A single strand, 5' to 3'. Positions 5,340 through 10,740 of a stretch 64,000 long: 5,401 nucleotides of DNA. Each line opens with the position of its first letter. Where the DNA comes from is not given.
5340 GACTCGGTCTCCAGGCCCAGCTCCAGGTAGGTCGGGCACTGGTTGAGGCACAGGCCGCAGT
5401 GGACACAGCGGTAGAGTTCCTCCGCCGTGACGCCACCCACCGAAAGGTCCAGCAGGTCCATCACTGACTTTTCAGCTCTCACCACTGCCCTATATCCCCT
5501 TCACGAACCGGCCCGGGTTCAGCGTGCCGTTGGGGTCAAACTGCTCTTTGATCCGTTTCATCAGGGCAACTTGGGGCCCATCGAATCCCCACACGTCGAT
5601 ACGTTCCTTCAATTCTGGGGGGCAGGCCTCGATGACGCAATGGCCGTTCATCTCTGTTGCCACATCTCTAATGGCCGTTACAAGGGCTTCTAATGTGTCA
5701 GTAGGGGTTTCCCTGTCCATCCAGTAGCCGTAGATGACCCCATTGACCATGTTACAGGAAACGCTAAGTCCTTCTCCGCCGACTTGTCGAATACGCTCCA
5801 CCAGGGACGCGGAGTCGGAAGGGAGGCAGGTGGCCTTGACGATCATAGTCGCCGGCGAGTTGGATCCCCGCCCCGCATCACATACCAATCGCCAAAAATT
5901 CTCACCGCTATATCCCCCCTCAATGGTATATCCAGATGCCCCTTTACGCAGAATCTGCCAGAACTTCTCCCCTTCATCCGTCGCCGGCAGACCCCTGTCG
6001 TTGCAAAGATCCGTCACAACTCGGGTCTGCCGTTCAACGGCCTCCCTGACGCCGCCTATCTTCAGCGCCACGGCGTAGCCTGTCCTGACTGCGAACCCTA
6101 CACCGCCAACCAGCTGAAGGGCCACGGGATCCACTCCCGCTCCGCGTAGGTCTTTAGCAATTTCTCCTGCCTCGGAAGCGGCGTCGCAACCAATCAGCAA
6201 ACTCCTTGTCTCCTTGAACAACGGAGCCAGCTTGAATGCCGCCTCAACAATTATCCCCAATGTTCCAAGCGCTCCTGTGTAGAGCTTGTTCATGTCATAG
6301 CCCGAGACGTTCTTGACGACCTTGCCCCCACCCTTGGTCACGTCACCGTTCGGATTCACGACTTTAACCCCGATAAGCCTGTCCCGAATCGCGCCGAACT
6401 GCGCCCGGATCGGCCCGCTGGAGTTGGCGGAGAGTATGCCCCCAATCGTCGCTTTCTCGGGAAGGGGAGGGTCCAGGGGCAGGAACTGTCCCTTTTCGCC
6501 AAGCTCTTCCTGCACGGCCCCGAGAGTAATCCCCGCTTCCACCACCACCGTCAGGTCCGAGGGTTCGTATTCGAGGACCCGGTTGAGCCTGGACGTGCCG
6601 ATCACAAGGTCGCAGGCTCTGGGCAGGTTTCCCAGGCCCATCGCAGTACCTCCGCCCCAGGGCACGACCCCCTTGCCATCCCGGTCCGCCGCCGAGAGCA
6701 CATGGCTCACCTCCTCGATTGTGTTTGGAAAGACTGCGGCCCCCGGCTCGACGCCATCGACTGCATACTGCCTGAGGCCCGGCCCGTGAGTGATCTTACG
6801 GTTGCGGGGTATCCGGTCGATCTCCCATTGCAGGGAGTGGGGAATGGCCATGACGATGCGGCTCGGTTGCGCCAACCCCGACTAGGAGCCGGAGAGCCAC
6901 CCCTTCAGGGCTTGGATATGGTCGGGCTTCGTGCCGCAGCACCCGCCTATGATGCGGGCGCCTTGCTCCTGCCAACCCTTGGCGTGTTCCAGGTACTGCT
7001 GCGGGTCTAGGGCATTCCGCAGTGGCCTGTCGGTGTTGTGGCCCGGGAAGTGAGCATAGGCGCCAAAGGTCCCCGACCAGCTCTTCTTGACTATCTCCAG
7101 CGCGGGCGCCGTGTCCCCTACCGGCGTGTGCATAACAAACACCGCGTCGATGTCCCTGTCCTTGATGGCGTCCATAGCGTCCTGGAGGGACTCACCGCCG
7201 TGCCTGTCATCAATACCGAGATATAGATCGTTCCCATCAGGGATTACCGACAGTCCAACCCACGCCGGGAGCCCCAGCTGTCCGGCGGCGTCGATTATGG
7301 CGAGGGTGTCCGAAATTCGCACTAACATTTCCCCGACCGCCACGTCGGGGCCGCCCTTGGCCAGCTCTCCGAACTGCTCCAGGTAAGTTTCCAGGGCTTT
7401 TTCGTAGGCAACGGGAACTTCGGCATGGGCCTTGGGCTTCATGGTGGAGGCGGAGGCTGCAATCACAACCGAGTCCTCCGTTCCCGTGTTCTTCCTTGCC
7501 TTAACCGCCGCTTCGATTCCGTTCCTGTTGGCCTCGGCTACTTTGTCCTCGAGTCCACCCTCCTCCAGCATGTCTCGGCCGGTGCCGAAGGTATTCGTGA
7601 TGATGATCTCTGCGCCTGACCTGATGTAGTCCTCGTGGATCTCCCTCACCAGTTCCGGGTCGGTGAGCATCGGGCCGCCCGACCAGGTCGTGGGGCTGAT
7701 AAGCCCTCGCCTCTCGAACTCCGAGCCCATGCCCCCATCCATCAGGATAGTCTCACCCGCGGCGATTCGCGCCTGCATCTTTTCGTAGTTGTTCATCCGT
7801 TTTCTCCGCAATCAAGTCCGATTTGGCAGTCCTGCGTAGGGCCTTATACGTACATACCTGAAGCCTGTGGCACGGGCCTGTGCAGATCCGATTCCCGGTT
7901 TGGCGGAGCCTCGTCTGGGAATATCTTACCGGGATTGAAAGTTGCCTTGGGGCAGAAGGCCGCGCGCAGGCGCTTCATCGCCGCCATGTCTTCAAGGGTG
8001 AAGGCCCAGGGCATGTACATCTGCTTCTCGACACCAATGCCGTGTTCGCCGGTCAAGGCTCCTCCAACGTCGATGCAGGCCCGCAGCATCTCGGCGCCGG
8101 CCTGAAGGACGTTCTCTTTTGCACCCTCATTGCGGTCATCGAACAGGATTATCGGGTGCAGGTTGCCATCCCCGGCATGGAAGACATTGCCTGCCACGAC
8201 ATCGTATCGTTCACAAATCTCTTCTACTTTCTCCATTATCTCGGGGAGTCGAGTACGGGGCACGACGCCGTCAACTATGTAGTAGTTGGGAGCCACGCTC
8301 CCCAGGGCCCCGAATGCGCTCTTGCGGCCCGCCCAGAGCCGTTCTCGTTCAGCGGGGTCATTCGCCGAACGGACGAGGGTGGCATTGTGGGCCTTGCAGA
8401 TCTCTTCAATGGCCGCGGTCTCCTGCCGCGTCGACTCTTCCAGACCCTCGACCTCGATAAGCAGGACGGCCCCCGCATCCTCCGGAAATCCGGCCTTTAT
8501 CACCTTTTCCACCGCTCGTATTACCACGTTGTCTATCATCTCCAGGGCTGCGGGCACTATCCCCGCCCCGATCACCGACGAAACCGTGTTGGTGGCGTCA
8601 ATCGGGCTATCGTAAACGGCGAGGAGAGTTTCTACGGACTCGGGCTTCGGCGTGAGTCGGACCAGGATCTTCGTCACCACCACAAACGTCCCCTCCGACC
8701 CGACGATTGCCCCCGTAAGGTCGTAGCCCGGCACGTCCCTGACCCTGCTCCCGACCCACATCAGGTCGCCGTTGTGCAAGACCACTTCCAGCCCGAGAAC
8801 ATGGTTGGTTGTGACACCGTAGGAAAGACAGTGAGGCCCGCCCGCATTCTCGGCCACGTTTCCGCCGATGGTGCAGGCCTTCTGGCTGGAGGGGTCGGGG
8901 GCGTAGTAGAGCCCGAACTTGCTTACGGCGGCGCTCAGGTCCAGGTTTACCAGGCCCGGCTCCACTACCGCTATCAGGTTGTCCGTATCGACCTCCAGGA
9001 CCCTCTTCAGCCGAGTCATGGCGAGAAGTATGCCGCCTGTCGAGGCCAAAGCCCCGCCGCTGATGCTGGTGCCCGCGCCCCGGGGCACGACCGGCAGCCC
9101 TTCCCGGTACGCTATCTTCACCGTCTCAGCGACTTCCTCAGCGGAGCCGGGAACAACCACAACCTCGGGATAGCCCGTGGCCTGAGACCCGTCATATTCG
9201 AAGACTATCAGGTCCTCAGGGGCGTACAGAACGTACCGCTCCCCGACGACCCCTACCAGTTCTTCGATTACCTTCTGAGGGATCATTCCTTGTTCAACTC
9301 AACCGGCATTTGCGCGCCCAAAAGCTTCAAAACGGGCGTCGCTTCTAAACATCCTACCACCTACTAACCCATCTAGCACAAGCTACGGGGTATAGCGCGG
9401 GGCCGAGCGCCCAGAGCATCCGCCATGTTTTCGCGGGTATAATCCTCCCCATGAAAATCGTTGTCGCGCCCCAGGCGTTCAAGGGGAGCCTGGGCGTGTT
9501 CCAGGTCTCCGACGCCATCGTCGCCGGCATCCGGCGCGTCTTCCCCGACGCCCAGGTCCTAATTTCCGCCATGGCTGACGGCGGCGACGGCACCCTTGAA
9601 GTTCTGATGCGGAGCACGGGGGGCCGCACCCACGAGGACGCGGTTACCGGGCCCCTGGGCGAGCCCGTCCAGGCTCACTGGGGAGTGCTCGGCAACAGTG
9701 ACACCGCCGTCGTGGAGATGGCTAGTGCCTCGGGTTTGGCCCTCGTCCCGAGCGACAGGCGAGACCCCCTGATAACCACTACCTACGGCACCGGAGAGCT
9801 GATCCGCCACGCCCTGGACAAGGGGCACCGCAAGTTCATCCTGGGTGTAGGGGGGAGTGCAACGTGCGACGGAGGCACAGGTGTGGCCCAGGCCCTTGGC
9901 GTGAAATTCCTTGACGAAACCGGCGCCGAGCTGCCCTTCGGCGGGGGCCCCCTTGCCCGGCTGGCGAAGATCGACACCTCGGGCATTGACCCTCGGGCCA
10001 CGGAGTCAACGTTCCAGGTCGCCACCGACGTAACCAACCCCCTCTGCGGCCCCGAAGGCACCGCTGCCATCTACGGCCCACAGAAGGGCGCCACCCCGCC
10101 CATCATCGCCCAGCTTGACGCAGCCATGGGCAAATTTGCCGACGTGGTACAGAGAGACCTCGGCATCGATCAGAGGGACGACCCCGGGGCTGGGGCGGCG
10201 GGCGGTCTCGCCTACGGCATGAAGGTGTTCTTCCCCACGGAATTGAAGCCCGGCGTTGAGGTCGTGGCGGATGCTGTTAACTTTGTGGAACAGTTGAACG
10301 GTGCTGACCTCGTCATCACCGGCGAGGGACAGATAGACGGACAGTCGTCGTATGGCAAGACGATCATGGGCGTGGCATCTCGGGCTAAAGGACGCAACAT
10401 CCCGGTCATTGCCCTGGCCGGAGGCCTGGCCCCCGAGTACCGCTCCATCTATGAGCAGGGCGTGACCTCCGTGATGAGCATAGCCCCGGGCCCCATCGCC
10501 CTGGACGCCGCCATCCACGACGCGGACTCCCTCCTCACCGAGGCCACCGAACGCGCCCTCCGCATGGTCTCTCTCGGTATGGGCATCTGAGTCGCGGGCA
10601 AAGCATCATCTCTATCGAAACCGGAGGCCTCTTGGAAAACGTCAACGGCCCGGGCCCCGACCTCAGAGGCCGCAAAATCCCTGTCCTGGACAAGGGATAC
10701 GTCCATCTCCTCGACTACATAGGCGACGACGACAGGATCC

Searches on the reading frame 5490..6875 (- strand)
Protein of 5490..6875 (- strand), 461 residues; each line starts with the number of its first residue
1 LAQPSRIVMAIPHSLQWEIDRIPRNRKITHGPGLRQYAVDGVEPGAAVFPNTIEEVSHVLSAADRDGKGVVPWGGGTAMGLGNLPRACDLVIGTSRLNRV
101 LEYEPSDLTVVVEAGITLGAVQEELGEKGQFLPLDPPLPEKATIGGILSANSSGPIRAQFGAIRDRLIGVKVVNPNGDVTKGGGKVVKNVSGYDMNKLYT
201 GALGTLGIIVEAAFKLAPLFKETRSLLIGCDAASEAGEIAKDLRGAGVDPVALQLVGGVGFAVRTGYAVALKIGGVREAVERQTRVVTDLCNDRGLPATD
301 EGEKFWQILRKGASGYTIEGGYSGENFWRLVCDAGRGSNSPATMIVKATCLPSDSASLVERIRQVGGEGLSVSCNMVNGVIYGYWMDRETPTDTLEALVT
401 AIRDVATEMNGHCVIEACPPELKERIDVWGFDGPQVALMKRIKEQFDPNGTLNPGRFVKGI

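Call 38: search_protein_families(library=pfam, proteins=[window:5490-6875:-], max_evalue=0.00001)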
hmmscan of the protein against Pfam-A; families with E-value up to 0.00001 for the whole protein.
window:5490-6875:- (461 aa): 2 families
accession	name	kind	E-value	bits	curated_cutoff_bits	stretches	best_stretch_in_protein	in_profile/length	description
PF01565.28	FAD_binding_4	-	7.7e-31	107.1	26.4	1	44-181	1-137/139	FAD binding domain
PF02913.24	FAD-oxidase_C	-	2.6e-07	31.1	21.2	1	260-456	55-247/248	FAD linked oxidases, C-terminal domain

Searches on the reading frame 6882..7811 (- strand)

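Call 38: search_protein_families(library=pfam, proteins=[window:6882-7811:-], max_evalue=0.00001)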
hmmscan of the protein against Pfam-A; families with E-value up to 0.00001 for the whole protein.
window:6882-7811:- (309 aa): 1 family
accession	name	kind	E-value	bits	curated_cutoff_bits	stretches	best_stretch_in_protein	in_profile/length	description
PF02574.22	S-methyl_trans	-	2.8e-46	159.1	22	1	23-303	2-280/283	Homocysteine S-methyltransferase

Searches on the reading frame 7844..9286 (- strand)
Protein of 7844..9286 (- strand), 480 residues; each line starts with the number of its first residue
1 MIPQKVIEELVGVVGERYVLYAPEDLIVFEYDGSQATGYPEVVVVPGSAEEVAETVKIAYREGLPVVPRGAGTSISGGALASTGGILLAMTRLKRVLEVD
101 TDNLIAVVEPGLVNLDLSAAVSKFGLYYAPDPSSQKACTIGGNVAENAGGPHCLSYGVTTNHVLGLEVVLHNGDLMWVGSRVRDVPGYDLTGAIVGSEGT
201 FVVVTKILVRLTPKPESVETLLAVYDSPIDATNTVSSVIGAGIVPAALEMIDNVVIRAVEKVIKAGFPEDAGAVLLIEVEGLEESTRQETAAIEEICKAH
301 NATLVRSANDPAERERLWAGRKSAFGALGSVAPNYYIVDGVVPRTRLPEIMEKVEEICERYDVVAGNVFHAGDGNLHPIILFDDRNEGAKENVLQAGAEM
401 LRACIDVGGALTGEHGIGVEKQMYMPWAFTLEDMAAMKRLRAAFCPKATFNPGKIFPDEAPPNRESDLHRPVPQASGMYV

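Call 38: search_protein_families(library=pfam, proteins=[window:7844-9286:-], max_evalue=0.00001)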
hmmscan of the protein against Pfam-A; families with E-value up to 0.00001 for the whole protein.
window:7844-9286:- (480 aa): 2 families
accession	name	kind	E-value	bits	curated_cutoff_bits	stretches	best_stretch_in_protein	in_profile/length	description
PF02913.24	FAD-oxidase_C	-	7.3e-67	226.1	21.2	1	214-455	1-248/248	FAD linked oxidases, C-terminal domain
PF01565.28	FAD_binding_4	-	5.1e-41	140.1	26.4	1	40-178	1-138/139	FAD binding domain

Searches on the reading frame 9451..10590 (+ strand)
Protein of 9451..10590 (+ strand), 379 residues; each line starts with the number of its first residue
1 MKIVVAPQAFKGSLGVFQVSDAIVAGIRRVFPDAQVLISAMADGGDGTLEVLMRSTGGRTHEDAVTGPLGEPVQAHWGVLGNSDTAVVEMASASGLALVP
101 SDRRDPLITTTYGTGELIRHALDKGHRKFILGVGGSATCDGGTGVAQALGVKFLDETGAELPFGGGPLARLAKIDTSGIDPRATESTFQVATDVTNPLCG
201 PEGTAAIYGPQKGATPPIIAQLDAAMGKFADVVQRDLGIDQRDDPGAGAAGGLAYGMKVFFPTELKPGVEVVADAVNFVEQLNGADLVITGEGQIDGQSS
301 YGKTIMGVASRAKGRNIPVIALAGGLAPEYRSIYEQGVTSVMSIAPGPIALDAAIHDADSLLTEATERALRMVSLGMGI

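Call 38: search_protein_families(library=pfam, proteins=[window:9451-10590:+], max_evalue=0.00001)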
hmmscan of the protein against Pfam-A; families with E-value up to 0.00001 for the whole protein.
window:9451-10590:+ (379 aa): 1 family
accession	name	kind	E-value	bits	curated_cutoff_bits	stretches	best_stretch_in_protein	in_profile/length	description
PF02595.20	Gly_kinase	-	2e-142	475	23.3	1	3-373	1-371/372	Glycerate kinase family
